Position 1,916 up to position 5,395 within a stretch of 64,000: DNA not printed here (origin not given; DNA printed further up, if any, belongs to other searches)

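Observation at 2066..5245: Single-ORF fusion of a YdeP/FdhF-family molybdoenzyme with the MobA guanylyltransferase that makes its bis-MGD cofactor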

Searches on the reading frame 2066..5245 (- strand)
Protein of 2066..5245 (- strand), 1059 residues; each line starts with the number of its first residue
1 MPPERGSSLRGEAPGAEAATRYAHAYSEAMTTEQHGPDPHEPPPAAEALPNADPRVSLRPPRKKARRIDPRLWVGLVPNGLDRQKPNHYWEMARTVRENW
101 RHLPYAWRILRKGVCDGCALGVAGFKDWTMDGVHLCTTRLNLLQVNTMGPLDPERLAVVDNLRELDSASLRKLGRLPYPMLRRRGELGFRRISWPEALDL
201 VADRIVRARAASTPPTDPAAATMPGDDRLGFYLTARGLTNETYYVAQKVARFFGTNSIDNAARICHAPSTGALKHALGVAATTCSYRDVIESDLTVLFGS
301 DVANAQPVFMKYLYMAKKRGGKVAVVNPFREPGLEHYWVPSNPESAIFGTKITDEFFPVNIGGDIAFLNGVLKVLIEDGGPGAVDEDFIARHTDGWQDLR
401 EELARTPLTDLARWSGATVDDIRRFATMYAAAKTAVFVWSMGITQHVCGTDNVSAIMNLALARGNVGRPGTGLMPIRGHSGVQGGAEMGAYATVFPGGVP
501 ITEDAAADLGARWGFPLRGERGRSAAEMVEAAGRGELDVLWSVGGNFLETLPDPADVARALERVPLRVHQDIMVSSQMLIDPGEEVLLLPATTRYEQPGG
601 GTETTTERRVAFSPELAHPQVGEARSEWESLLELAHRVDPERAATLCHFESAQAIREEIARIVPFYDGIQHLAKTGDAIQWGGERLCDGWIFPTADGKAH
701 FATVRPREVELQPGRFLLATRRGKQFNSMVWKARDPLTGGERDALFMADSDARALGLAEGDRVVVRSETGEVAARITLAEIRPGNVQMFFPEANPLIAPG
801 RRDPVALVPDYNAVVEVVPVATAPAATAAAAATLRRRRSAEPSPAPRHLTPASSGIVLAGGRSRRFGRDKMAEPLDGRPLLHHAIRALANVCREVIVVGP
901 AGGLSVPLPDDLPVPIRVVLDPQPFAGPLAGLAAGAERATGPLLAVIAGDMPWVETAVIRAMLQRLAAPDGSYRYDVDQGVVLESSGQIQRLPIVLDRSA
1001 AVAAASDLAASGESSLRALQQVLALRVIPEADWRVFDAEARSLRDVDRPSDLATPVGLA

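Call 3: search_protein_families(library=pfam, proteins=[window:2066-5245:-], max_evalue=0.01)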
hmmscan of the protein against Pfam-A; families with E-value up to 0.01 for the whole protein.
window:2066-5245:- (1059 aa): 3 families
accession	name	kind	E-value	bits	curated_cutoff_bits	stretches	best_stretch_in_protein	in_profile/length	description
PF00384.28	Molybdopterin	-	1.5e-34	120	24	1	175-636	1-352/353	Molybdopterin oxidoreductase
PF12804.13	NTP_transf_3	-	1.5e-29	103.7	27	1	855-1017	1-151/160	MobA-like NTP transferase domain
PF01568.27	Molydop_binding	-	1.3e-12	48.1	26.8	1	717-814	3-109/110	Molydopterin dinucleotide binding domain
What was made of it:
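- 2069..2695 (-): Complete MobA-type (GTP:Mo-MPT guanylyltransferase) domain (residues ~851-1059). PF12804 scores 104 bits (call 3).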

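Call 4: search_protein_families(library=ncbifam, proteins=[window:2066-5245:-], max_evalue=0.01)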
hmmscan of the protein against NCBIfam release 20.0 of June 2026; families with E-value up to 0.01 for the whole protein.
window:2066-5245:- (1059 aa): 40 families (the best 25 are shown)
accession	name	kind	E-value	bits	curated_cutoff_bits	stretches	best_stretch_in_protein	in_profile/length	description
TIGR01701.1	Fdhalpha-like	subfamily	2.4e-193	644.3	582.15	1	74-815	6-738/744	FdhF/YdeP family oxidoreductase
TIGR01591.1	Fdh-alpha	equivalog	4.4e-101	339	666.25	1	173-812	51-666/672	formate dehydrogenase subunit alpha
NF007406.0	PRK09939.1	equivalog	2.4e-63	214.5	1473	1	227-814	145-751/759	acid resistance putative oxidoreductase YdeP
NF047855.1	AssmNtatRedNasC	equivalog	2.9e-55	187.8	1100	1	174-660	76-523/708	assimilatory nitrate reductase catalytic subunit NasC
NF041323.1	Nitr_red_NasA_Halo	equivalog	5.6e-45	154.1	1000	1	175-811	51-665/673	assimilatory nitrate reductase NasA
NF041513.1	formate_DH_Act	exception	1.2e-35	122.7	1400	2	185-378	107-283/1067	formate dehydrogenase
TIGR01553.1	formate-DH-alph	equivalog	3e-35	121.3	814.2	2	175-395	106-306/1009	formate dehydrogenase-N subunit alpha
TIGR01706.1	NAPA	equivalog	5e-24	84.6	930.55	2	396-639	328-572/830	periplasmic nitrate reductase subunit alpha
NF010055.0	PRK13532.1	equivalog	1.5e-23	83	904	2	396-639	328-572/830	nitrate reductase catalytic subunit NapA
NF005895.0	PRK07860.1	equivalog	8.2e-22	77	802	2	469-639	496-659/811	NADH-quinone oxidoreductase subunit G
TIGR02166.1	dmsA_ynfE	subfamily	6.1e-21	74.2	777.7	2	174-397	103-303/794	DMSO/selenate family reductase complex A subunit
TIGR00509.1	bisC_fam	subfamily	1e-17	63.7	1017.55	1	182-644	64-516/772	molybdopterin guanine dinucleotide-containing S/N-oxide reductase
NF011056.0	PRK14489.1-1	equivalog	3.7e-17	62.5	379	1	853-965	6-112/363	bifunctional molybdenum cofactor guanylyltransferase MobA/molybdopterin-guanine dinucleotide biosynthesis adaptor protein MobB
TIGR03479.1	DMSO_red_II_alp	subfamily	4.1e-17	61.5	984.75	1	171-394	116-308/913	molybdopterin-dependent oxidoreductase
TIGR02665.1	molyb_mobA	equivalog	5.4e-16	59.1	151.85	1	854-974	2-121/186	molybdenum cofactor guanylyltransferase MobA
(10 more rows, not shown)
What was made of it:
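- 2801..5026 (-): FdhF/YdeP-family Mo/W-bisPGD oxidoreductase body (residues 74-815). PF00384 and PF01568 are present (calls 3, 4).
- On FdhF/YdeP family oxidoreductase (NCBIfam TIGR01701): The score is 644.3 bits against a cut-off of 582.15, covering residues 74-815 and profile positions 6-738 of 744 (call 4). The FdhF equivalog model TIGR01591 scores below its cut-off (339 against 666), as does the YdeP equivalog NF007406 (215 against 1473) (call 4).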

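Call 5: find_homologous_proteins(query=window:2066-5245:-, max_evalue=1e-20)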
Query window:2066-5245:- (1059 aa): 8000 proteins with E <= 1e-20 among 8000 candidates; the best 120 are listed.
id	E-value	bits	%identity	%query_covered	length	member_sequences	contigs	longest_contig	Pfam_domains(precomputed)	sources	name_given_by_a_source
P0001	0.0e+0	2338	100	97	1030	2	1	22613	PF00384.28,PF01568.28,PF12804.14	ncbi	-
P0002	0.0e+0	1634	74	95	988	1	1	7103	PF00384.28,PF01568.28,PF12804.14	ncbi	ncbi:MAG: FdhF/YdeP family oxidoreductase [Candidatus Limnocylindrales bacterium]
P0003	0.0e+0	1618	72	95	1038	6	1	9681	PF00384.28,PF01568.28,PF12804.14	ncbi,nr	ncbi:MAG: FdhF/YdeP family oxidoreductase [Chloroflexi bacterium]|nr:FdhF/YdeP family oxidoreductase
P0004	0.0e+0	1617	73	95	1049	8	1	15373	PF00384.28,PF01568.28,PF12804.14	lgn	-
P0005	0.0e+0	1568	70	94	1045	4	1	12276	PF00384.28,PF01568.28,PF12804.14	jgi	jgi:molybdopterin-dependent oxidoreductase alpha subunit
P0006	0.0e+0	1528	70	94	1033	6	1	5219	PF00384.28,PF01568.28,PF12804.14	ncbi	ncbi:hypothetical protein BH18CHL1_BH18CHL1_08850 [soil metagenome]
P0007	0.0e+0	1523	71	93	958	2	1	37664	PF00384.28,PF01568.28,PF12804.14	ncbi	-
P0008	0.0e+0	1517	71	93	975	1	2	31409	PF00384.28,PF01568.28,PF12804.14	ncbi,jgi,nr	ncbi:MAG: hypothetical protein QOH61_2238 [Chloroflexota bacterium]|jgi:molybdopterin-dependent oxid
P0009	0.0e+0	1514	69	93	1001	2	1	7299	PF00384.28,PF01568.28,PF12804.14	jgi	jgi:molybdopterin-dependent oxidoreductase alpha subunit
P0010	0.0e+0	1501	69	93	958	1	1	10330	PF00384.28,PF01568.28,PF12804.14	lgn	-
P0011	0.0e+0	1464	68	94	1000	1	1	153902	PF00384.28,PF01568.28,PF12804.14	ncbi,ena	-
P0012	0.0e+0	1448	68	93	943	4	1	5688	PF00384.28,PF01568.28,PF12804.14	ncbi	ncbi:MAG: molybdopterin-dependent oxidoreductase, partial [Candidatus Limnocylindrales bacterium]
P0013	0.0e+0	1260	73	73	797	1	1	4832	PF00384.28,PF01568.28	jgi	-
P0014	0.0e+0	1244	73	72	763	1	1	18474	PF00384.28,PF01568.28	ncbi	-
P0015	0.0e+0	1240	73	72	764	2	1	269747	PF00384.28,PF01568.28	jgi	jgi:molybdopterin-dependent oxidoreductase alpha subunit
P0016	0.0e+0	1240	72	73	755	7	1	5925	PF00384.28,PF01568.28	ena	-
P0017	0.0e+0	1236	74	72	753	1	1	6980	PF00384.28,PF01568.28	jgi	jgi:molybdopterin-dependent oxidoreductase alpha subunit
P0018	0.0e+0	1234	73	72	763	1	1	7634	PF00384.28,PF01568.28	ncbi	-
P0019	0.0e+0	1228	74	72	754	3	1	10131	PF00384.28,PF01568.28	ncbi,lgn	-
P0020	0.0e+0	1228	73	71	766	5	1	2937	PF00384.28,PF01568.28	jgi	jgi:molybdopterin-dependent oxidoreductase alpha subunit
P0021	0.0e+0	1225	73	72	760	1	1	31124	PF00384.28,PF01568.28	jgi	jgi:molybdopterin-dependent oxidoreductase alpha subunit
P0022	0.0e+0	1221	73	72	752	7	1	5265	PF00384.28,PF01568.28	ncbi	-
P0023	0.0e+0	1220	74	72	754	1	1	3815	PF00384.28,PF01568.28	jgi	jgi:molybdopterin-dependent oxidoreductase alpha subunit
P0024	0.0e+0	1217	71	73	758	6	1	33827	PF00384.28,PF01568.28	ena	-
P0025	0.0e+0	1217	73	71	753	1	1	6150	PF00384.28,PF01568.28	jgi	jgi:molybdopterin-dependent oxidoreductase alpha subunit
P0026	0.0e+0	1217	73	72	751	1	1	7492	PF00384.28,PF01568.28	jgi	jgi:molybdopterin-dependent oxidoreductase alpha subunit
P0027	0.0e+0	1215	73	72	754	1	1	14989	PF00384.28,PF01568.28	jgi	jgi:molybdopterin-dependent oxidoreductase alpha subunit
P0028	0.0e+0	1214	73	71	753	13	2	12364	PF00384.28,PF01568.28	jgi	jgi:molybdopterin-dependent oxidoreductase alpha subunit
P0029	0.0e+0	1207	73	72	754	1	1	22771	PF00384.28,PF01568.28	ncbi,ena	-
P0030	0.0e+0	1207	71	72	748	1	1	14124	PF00384.28,PF01568.28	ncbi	-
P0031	0.0e+0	1206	72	72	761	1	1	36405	PF00384.28,PF01568.28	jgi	jgi:molybdopterin-dependent oxidoreductase alpha subunit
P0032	0.0e+0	1205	70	71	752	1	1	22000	PF00384.28,PF01568.28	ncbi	ncbi:MAG TPA: FdhF/YdeP family oxidoreductase [Candidatus Limnocylindria bacterium]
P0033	0.0e+0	1202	71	71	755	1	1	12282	PF00384.28,PF01568.28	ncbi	-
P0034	0.0e+0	1199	70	72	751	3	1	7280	PF00384.28,PF01568.28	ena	-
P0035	0.0e+0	1199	73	71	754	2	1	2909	PF00384.28,PF01568.28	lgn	-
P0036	0.0e+0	1192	72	71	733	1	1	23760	PF00384.28,PF01568.28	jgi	jgi:molybdopterin-dependent oxidoreductase alpha subunit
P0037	0.0e+0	1192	71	71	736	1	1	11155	PF00384.28,PF01568.28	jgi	jgi:molybdopterin-dependent oxidoreductase alpha subunit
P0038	0.0e+0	1190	73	70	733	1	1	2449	PF00384.28,PF01568.28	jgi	jgi:molybdopterin-dependent oxidoreductase alpha subunit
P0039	0.0e+0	1189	70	72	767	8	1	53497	PF00384.28,PF01568.28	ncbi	-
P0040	0.0e+0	1189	71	71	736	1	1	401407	PF00384.28,PF01568.28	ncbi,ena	-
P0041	0.0e+0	1186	73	71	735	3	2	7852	PF00384.28,PF01568.28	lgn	-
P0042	0.0e+0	1184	73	71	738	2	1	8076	PF00384.28,PF01568.28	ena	-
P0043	0.0e+0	1179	70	71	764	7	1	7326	PF00384.28,PF01568.28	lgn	-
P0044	0.0e+0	1179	73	70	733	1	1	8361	PF00384.28,PF01568.28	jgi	jgi:molybdopterin-dependent oxidoreductase alpha subunit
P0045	0.0e+0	1176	70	71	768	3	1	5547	PF00384.28,PF01568.28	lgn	-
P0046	0.0e+0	1176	71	71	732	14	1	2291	PF00384.28,PF01568.28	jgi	jgi:molybdopterin-dependent oxidoreductase alpha subunit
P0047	0.0e+0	1175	71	72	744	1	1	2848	PF00384.28,PF01568.28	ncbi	ncbi:MAG: FdhF/YdeP family oxidoreductase [Candidatus Limnocylindria bacterium]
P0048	0.0e+0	1174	69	73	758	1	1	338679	PF00384.28,PF01568.28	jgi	jgi:molybdopterin-dependent oxidoreductase alpha subunit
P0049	0.0e+0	1173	71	71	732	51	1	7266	PF00384.28,PF01568.28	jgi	jgi:molybdopterin-dependent oxidoreductase alpha subunit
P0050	0.0e+0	1170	71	71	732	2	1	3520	PF00384.28,PF01568.28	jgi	jgi:molybdopterin-dependent oxidoreductase alpha subunit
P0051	0.0e+0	1170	70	71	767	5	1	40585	PF00384.28,PF01568.28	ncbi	-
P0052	0.0e+0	1168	70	72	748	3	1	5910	PF00384.28,PF01568.28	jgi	-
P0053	0.0e+0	1167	71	71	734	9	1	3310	PF00384.28,PF01568.28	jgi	jgi:molybdopterin-dependent oxidoreductase alpha subunit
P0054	0.0e+0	1165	69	71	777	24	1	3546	PF00384.28,PF01568.28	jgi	jgi:molybdopterin-dependent oxidoreductase alpha subunit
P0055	0.0e+0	1163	68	73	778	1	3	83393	PF00384.28,PF01568.28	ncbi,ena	-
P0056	0.0e+0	1163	68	73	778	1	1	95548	PF00384.28,PF01568.28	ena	-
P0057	0.0e+0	1163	68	73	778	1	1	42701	PF00384.28,PF01568.28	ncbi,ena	-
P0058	0.0e+0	1163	73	68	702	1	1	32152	PF00384.28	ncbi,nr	ncbi:MAG TPA: FdhF/YdeP family oxidoreductase, partial [Candidatus Limnocylindrales bacterium]|nr:Fd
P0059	0.0e+0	1157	68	72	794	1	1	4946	PF00384.28,PF01568.28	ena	-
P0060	0.0e+0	1155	68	71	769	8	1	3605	PF00384.28,PF01568.28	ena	-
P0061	0.0e+0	1155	69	71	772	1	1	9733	PF00384.28,PF01568.28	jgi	jgi:molybdopterin-dependent oxidoreductase alpha subunit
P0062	0.0e+0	1155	67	73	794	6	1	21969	PF00384.28,PF01568.28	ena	-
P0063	0.0e+0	1154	68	71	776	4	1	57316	PF00384.28,PF01568.28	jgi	jgi:molybdopterin-dependent oxidoreductase alpha subunit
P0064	0.0e+0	1153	68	74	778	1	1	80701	PF00384.28,PF01568.28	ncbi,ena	-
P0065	0.0e+0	1153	68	74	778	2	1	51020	PF00384.28,PF01568.28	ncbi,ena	-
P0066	0.0e+0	1151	68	73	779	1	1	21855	PF00384.28,PF01568.28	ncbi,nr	ncbi:MAG TPA: FdhF/YdeP family oxidoreductase [Candidatus Limnocylindrales bacterium]|nr:FdhF/YdeP f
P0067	0.0e+0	1150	70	71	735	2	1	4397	PF00384.28,PF01568.28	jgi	jgi:molybdopterin-dependent oxidoreductase alpha subunit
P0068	0.0e+0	1147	70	70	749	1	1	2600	PF00384.28,PF01568.28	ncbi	ncbi:MAG TPA: FdhF/YdeP family oxidoreductase [Candidatus Limnocylindrales bacterium]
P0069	0.0e+0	1146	67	74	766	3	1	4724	PF00384.28,PF01568.28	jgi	jgi:molybdopterin-dependent oxidoreductase alpha subunit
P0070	0.0e+0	1145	69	71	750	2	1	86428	PF00384.28,PF01568.28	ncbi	-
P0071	0.0e+0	1143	68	73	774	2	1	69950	PF00384.28,PF01568.28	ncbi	-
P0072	0.0e+0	1142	67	73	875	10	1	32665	PF00384.28,PF01568.28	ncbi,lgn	-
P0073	0.0e+0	1141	69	71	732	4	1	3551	PF00384.28,PF01568.28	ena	-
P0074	0.0e+0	1140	68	71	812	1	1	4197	PF00384.28,PF01568.28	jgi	jgi:molybdopterin-dependent oxidoreductase alpha subunit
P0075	0.0e+0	1137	67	71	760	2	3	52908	PF00384.28,PF01568.28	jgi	jgi:molybdopterin-dependent oxidoreductase alpha subunit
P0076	0.0e+0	1136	68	71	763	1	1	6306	PF00384.28,PF01568.28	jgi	jgi:molybdopterin-dependent oxidoreductase alpha subunit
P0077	0.0e+0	1135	67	72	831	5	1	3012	PF00384.28,PF01568.28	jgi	jgi:molybdopterin-dependent oxidoreductase alpha subunit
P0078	0.0e+0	1133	69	71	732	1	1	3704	PF00384.28,PF01568.28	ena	-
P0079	0.0e+0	1133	64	76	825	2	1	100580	PF00384.28,PF01568.28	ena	-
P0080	0.0e+0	1132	68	71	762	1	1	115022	PF00384.28,PF01568.28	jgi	jgi:molybdopterin-dependent oxidoreductase alpha subunit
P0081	0.0e+0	1132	69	71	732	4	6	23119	PF00384.28,PF01568.28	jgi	jgi:molybdopterin-dependent oxidoreductase alpha subunit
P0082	0.0e+0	1129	67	72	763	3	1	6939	PF00384.28,PF01568.28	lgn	-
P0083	0.0e+0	1129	67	71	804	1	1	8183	PF00384.28,PF01568.28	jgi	jgi:molybdopterin-dependent oxidoreductase alpha subunit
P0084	0.0e+0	1129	67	72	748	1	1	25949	PF00384.28,PF01568.28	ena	-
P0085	0.0e+0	1128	67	71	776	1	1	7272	PF00384.28,PF01568.28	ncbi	-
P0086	0.0e+0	1127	68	71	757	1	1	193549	PF00384.28,PF01568.28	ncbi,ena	-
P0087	0.0e+0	1125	67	71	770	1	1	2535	PF00384.28,PF01568.28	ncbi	-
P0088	0.0e+0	1124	67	71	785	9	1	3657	PF00384.28,PF01568.28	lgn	-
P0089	0.0e+0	1124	68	71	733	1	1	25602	PF00384.28,PF01568.28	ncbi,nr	ncbi:MAG TPA: FdhF/YdeP family oxidoreductase [Candidatus Limnocylindria bacterium]|nr:FdhF/YdeP fam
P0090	0.0e+0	1124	65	74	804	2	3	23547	PF00384.28,PF01568.28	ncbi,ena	-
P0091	0.0e+0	1123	67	71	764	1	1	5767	PF00384.28,PF01568.28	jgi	jgi:molybdopterin-dependent oxidoreductase alpha subunit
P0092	0.0e+0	1123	69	71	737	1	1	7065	PF00384.28,PF01568.28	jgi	jgi:molybdopterin-dependent oxidoreductase alpha subunit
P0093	0.0e+0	1122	65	75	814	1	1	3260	PF00384.28,PF01568.28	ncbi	-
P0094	0.0e+0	1121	67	70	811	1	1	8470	PF00384.28,PF01568.28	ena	-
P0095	0.0e+0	1120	67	71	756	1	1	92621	PF00384.28,PF01568.28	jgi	jgi:molybdopterin-dependent oxidoreductase alpha subunit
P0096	0.0e+0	1120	68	71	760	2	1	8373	PF00384.28,PF01568.28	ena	-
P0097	0.0e+0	1119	66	75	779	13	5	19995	PF00384.28,PF01568.28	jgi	jgi:molybdopterin-dependent oxidoreductase alpha subunit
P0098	0.0e+0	1119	67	71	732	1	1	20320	PF00384.28,PF01568.28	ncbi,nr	ncbi:MAG TPA: FdhF/YdeP family oxidoreductase [Candidatus Acidoferrales bacterium]|nr:FdhF/YdeP fami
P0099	0.0e+0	1118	68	71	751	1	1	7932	PF00384.28,PF01568.28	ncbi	-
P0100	0.0e+0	1116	68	71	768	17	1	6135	PF00384.28,PF01568.28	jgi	jgi:molybdopterin-dependent oxidoreductase alpha subunit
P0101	0.0e+0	1115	73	66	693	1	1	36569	PF00384.28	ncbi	ncbi:MAG: FdhF/YdeP family oxidoreductase, partial [Chloroflexota bacterium]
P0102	0.0e+0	1113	67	71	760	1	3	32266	PF00384.28,PF01568.28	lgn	-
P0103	0.0e+0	1113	64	76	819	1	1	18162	PF00384.28,PF01568.28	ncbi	-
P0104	0.0e+0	1112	65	73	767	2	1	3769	PF00384.28,PF01568.28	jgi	jgi:molybdopterin-dependent oxidoreductase alpha subunit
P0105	0.0e+0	1112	68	71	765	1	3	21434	PF00384.28,PF01568.28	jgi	jgi:molybdopterin-dependent oxidoreductase alpha subunit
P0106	0.0e+0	1111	66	71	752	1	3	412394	PF00384.28,PF01568.28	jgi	jgi:molybdopterin-dependent oxidoreductase alpha subunit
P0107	0.0e+0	1111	66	72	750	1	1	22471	PF00384.28,PF01568.28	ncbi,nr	ncbi:MAG TPA: FdhF/YdeP family oxidoreductase [Candidatus Limnocylindria bacterium]|nr:FdhF/YdeP fam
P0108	0.0e+0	1111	66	71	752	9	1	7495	PF00384.28,PF01568.28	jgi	jgi:molybdopterin-dependent oxidoreductase alpha subunit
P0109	0.0e+0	1111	65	76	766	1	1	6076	PF00384.28,PF01568.28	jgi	jgi:molybdopterin-dependent oxidoreductase alpha subunit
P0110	0.0e+0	1111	65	72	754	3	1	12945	PF00384.28,PF01568.28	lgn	-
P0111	0.0e+0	1110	66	72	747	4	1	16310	PF00384.28,PF01568.28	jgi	jgi:molybdopterin-dependent oxidoreductase alpha subunit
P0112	0.0e+0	1110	67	71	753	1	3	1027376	PF00384.28,PF01568.28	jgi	jgi:molybdopterin-dependent oxidoreductase alpha subunit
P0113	0.0e+0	1109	65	75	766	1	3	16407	PF00384.28,PF01568.28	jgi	jgi:molybdopterin-dependent oxidoreductase alpha subunit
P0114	0.0e+0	1109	69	71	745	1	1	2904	PF00384.28,PF01568.28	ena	-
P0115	0.0e+0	1108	68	71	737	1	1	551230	PF00384.28,PF01568.28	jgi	jgi:molybdopterin-dependent oxidoreductase alpha subunit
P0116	0.0e+0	1108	68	71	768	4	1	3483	PF00384.28,PF01568.28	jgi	jgi:molybdopterin-dependent oxidoreductase alpha subunit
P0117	0.0e+0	1107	69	71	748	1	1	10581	PF00384.28,PF01568.28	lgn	-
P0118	0.0e+0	1107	66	71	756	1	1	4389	PF00384.28,PF01568.28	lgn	-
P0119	0.0e+0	1106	65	75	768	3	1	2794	PF00384.28,PF01568.28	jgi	jgi:molybdopterin-dependent oxidoreductase alpha subunit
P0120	0.0e+0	1106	67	71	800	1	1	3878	PF00384.28,PF01568.28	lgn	-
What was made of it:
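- Recurrence: 12 clusters at 68-100% identity carry all three Pfam domains (call 5).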
